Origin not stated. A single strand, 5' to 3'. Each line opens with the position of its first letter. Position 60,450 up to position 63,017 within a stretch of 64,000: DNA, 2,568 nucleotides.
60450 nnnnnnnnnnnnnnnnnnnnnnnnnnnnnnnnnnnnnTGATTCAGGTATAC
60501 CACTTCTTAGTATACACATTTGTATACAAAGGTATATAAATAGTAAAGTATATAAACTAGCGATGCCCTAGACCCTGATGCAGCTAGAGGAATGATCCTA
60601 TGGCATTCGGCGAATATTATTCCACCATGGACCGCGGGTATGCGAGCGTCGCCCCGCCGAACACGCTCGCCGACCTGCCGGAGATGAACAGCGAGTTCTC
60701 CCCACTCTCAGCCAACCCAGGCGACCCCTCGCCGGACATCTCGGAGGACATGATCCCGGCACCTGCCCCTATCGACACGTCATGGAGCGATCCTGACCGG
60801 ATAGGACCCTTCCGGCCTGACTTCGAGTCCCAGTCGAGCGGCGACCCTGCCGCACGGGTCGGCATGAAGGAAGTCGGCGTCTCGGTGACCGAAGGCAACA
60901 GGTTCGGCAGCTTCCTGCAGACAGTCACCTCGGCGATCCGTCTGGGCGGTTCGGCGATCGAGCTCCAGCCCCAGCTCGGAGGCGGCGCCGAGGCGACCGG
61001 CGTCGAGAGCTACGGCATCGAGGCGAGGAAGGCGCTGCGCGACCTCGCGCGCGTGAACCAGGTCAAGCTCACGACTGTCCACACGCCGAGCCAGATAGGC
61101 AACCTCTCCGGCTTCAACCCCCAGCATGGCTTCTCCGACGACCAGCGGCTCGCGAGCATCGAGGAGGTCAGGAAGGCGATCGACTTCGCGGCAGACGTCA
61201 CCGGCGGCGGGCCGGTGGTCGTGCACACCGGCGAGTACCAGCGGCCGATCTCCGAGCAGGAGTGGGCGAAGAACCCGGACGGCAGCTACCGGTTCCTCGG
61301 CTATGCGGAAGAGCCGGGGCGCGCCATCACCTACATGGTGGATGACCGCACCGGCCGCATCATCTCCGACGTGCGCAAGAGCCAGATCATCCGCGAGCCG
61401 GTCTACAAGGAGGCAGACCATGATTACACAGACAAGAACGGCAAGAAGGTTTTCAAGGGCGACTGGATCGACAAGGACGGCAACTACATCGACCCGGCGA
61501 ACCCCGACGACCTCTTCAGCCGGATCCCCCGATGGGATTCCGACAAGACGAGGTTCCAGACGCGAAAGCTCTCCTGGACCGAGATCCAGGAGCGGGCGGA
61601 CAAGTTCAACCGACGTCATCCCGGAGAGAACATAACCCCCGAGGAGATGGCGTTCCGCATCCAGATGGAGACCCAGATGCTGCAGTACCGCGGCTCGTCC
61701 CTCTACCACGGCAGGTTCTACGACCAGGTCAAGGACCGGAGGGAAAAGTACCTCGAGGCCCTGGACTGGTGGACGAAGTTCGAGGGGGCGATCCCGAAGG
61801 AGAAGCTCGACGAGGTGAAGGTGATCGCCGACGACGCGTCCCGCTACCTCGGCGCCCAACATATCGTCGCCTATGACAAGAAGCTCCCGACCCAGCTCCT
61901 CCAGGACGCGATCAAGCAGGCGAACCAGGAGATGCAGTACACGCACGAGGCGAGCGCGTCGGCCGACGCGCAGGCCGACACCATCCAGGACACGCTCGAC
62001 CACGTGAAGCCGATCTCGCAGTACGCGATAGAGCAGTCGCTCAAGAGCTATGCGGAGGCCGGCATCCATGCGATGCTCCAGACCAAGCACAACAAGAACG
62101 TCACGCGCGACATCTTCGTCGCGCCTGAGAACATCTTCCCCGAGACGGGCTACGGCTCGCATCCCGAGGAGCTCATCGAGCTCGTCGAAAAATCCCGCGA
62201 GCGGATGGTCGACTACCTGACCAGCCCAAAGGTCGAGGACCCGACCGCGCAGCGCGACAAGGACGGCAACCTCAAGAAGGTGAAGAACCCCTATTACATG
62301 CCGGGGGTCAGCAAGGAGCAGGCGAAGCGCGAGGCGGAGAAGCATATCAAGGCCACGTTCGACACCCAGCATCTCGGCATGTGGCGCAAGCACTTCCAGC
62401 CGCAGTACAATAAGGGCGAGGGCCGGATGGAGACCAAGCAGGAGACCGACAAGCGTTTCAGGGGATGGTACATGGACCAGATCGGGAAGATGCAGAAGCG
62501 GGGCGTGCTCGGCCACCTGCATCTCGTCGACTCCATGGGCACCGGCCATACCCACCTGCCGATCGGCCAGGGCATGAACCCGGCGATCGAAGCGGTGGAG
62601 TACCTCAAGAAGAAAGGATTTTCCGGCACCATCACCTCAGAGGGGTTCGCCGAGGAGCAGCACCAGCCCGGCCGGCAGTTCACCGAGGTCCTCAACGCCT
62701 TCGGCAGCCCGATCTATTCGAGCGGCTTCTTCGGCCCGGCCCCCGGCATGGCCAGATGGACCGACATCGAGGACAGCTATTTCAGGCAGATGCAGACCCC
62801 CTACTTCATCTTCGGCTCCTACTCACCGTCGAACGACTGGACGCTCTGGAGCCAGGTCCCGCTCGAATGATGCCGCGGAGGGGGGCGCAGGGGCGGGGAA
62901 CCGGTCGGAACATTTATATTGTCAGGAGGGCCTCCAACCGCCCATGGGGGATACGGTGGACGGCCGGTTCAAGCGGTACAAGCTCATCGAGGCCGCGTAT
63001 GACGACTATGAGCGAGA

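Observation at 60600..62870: Xylose-isomerase-like TIM barrel interrupted by a several-hundred-residue charged insertion, with a Pro-rich disordered N-terminus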

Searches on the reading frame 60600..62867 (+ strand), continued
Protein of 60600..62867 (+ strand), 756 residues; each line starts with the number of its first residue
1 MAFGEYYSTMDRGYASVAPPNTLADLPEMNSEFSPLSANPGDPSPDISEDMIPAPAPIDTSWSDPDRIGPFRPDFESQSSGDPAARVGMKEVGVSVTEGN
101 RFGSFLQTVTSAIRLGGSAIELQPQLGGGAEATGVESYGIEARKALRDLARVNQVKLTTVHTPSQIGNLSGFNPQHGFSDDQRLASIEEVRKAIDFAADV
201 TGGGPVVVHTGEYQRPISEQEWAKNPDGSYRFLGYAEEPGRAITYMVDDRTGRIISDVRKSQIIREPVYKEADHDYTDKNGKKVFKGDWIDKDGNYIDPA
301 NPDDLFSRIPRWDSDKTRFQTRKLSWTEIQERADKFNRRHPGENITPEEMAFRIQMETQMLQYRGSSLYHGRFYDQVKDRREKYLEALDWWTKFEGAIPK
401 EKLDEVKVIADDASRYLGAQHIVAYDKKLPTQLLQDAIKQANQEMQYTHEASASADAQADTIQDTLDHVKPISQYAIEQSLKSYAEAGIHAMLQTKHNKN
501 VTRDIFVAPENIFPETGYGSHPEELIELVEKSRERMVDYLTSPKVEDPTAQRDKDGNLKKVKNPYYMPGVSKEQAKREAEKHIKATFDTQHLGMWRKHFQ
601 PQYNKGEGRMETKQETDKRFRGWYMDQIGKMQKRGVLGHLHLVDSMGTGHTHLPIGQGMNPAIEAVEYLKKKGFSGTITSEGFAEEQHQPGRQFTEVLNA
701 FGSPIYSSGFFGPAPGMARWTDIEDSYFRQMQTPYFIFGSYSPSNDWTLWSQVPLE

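Call 51: find_related_loci(query=A1, collection=genome_contigs, flank=7000)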
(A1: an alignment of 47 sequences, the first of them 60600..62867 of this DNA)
Query A1 (756 aa) in genome_contigs; peptide patterns used: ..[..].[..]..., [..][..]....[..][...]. (x = any residue, [..] = any of these).
250 stretches matched a pattern; 231 encode a relative of the query (tblastn E <= 1e-3); the best 80 are kept; 80 distinct loci.
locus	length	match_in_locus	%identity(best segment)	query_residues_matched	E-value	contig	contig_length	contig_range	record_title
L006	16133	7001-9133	55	70-756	0e+0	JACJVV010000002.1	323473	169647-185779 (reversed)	MAG: Candidatus Woesearchaeota archaeon isolate HK-STAS-Nano-4 HK-STAS-Nano-4_2, whole genome shotgun sequence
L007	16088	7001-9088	56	91-756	0e+0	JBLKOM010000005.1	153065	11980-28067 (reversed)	MAG: Candidatus Woesearchaeota archaeon isolate MAG.221 NODE_220_length_153065_cov_10.805789, whole genome shotgun seque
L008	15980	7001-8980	58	92-756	0e+0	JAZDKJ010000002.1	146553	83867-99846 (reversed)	MAG: Candidatus Woesearchaeota archaeon isolate MEGAHIT-group-0.53 k141_16091390, whole genome shotgun sequence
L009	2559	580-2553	54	55-705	0e+0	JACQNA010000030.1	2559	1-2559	MAG: Candidatus Woesearchaeota archaeon isolate NC_groundwater_1243_Ag_S-0.1um_52_42 S_p1_S3_coassembly_k141_445329, who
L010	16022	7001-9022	51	74-756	0e+0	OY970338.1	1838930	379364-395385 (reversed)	MAG: uncultured Candidatus Woesearchaeota archaeon isolate MFD02416.bin.c.18 genome assembly, chromosome: 1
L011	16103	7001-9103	54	91-756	0e+0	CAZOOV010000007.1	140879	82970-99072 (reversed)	MAG TPA_asm: uncultured Methanosarcinales archaeon isolate binchicken_co141_553 genome assembly, contig: NODE_257_length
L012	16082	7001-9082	51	54-756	0e+0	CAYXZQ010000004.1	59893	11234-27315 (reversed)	MAG TPA_asm: uncultured Methanosarcinales archaeon isolate SRP214966_co3_191 genome assembly, contig: NODE_311_length_59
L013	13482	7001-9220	51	87-756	0e+0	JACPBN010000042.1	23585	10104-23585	MAG: Candidatus Woesearchaeota archaeon isolate NC_groundwater_258_Ag_S-0.2um_36_8 S5_GD2017_2_S2_scaffold_1518, whole g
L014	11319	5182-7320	51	73-756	0e+0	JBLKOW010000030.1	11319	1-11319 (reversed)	MAG: Candidatus Woesearchaeota archaeon isolate MAG.4 NODE_15432_length_11319_cov_12.083971, whole genome shotgun sequen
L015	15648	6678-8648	50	87-756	0e+0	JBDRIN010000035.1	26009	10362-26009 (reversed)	MAG: archaeon isolate MEGAHIT-group-1.588 k141_11597378, whole genome shotgun sequence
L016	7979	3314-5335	51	70-756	0e+0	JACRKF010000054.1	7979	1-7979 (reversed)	MAG: Candidatus Woesearchaeota archaeon isolate NC_groundwater_1848_Pr3_B-0.1um_32_11 SR-2_scaffold_141_4092642, whole g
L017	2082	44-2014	51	89-756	0e+0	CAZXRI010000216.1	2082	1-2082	MAG TPA_asm: uncultured Methanosarcinales archaeon isolate SRP062349_co5_102 genome assembly, contig: NODE_71028_length_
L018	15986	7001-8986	50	91-756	0e+0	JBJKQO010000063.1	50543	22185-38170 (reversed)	MAG: Candidatus Woesearchaeota archaeon isolate Bin_36 S1Ck127_3804594_flag_0_multi_8.9968_len_50543, whole genome shotg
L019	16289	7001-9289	49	87-756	0e+0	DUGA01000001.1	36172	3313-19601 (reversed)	MAG TPA_asm: Candidatus Woesearchaeota archaeon isolate UBA10200 contig_70435, whole genome shotgun sequence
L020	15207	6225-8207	52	87-756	0e+0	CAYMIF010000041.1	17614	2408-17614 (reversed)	MAG TPA_asm: uncultured Methanosarcinales archaeon isolate SRP141376_co4_74 genome assembly, contig: NODE_5534_length_17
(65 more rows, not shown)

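Call 72: find_encoding_contigs(protein=window:60600-62867:+, flank=10000, max_places=1)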
Protein window:60600-62867:+ (756 aa): 1 contig read that carries it; 1 place shown.
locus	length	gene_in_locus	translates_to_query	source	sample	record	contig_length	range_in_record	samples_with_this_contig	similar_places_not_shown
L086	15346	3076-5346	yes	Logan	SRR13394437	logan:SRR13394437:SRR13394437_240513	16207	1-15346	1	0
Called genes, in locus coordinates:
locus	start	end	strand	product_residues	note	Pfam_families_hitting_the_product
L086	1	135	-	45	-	?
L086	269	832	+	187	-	-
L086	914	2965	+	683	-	-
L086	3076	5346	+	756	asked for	PF01261:AP_endonuc_2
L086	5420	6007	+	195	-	-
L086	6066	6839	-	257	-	-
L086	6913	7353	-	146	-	-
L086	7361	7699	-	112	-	-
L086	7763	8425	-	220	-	-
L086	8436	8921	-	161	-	-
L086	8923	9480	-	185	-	-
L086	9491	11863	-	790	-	-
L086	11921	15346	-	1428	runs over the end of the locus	?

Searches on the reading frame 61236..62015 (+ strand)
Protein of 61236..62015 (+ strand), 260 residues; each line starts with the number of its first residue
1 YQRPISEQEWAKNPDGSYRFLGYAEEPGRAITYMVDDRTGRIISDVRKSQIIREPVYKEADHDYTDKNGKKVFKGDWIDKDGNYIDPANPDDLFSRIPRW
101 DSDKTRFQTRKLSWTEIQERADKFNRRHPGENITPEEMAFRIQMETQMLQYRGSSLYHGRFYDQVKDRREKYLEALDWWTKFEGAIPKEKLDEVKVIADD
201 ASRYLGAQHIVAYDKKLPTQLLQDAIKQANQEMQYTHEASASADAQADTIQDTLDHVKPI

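Call 39: predict_structure(alignment_id=A2)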
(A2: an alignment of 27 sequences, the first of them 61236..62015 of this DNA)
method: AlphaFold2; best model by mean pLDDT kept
length: 260 residues; sequences in the alignment: 27
mean_pLDDT: 87.2   pTM: 0.73
mean pLDDT of the five models: 87.2, 86.0, 85.0, 84.9, 84.1
residues with pLDDT >= 90: 183; 70-90: 37; 50-70: 37; < 50: 3
segments of 3 or more residues with pLDDT < 50: none
pLDDT, mean of each block of 10 residues (from residue 1): 62 69 57 92 90 95 96 96 93 92 96 94 93 94 95 92 95 95 89 72 57 75 94 95 96 93
secondary structure, 60 per line:
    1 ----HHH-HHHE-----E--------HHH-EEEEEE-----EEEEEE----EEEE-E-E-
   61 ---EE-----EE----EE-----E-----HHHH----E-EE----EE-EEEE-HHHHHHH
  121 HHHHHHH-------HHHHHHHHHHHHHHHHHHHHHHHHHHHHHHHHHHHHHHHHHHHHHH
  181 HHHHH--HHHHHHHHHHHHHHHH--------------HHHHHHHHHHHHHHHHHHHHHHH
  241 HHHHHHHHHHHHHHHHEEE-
elements in order: E31-36 E42-47 E52-55 H90-93 E109-112 H114-127 H135-185 H188-203 H218-256 E257-259

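Call 42: search_protein_representatives(alignment_id=A2)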
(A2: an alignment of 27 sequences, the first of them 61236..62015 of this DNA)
Query: 27 sequences, 261 profile positions. Proteins with E-value up to 0.001 (for the whole library): 242; up to 1e-10: 161; up to 1e-30: 72. The best 150 are listed.
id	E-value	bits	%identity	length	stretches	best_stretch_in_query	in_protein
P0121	1.5e-90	319.8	-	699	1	1-261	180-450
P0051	1.9e-90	319.5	-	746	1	1-261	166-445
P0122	2.2e-75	270.1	-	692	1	1-261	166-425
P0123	4.7e-71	255.9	-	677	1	1-261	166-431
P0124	8.9e-70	251.7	-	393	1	1-206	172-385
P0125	9.2e-69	248.4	-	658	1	1-261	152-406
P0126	1.7e-68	247.5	-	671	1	1-260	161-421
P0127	1.3e-67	244.6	-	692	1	1-261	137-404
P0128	2.5e-67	243.7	-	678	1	1-256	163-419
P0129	3.4e-67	243.2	-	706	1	2-261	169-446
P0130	4.7e-67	242.8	-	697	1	1-261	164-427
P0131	1.1e-66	241.5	-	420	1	1-240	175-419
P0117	2.1e-66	240.6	-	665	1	1-260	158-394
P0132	7.7e-66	238.8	-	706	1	1-258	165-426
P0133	1.1e-65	238.3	-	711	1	1-261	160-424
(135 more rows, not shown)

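Call 58: fold_search(model_id=the predicted structure, library=viral)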
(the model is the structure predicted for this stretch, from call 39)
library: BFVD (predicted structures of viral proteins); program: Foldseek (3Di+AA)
matches with E <= 10: 786; with E <= 0.001: 0
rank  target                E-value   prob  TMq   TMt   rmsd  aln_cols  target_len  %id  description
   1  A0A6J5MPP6            1.5e-01  0.41  0.29  0.06  24.9       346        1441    9  PKD domain containing protein [uncultured Caudovirales phage]
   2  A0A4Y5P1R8            1.9e-01  0.13  0.18  0.07  26.5       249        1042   10  Putative EPS-depolymerase [Pantoea phage vB_PagS_AAS21]
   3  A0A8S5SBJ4            2.1e-01  0.13  0.16  0.19  35.2       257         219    9  Outer membrane protein assembly factor [Siphoviridae sp. ctgaY24]
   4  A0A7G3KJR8            2.4e-01  0.51  0.29  0.24  21.8       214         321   13  GP2 (Fragment) [Monilinia barnavirus J]
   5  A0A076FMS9            2.4e-01  0.28  0.16  0.17  14.2       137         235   14  Uncharacterized protein [Aureococcus anophagefferens virus]
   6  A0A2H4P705            2.5e-01  0.41  0.19  0.08  13.2       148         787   16  GDSL-like lipase [Pseudomonas phage nickie]
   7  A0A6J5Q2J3            2.5e-01  0.28  0.18  0.19  20.4       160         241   10  Uncharacterized protein [uncultured Caudovirales phage]
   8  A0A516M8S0            2.5e-01  0.25  0.23  0.16  14.4       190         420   10  (no name in the UniProt tables at hand)
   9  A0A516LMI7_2          2.5e-01  0.23  0.17  0.04  19.5       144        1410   12  (no name in the UniProt tables at hand)
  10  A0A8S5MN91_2          2.5e-01  0.13  0.14  0.05  19.3       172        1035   12  Uncharacterized protein [Myoviridae sp. ctI7W9]
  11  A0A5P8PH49            2.7e-01  0.51  0.20  0.19  13.9       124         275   10  Putative anti-sigma cofactor [Serratia phage Muldoon]
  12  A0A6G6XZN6            2.7e-01  0.44  0.16  0.10  16.7       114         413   12  (no name in the UniProt tables at hand)
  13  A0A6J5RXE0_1          3.0e-01  0.18  0.15  0.04  17.2       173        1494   10  Uncharacterized protein [uncultured Caudovirales phage]
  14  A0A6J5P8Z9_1          3.0e-01  0.11  0.18  0.04  36.8       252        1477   12  ART-PolyVal-like domain-containing protein [uncultured Caudovirales phage]
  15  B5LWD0                3.4e-01  0.23  0.22  0.23  19.7       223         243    7  Uncharacterized protein [Feldmannia species virus]
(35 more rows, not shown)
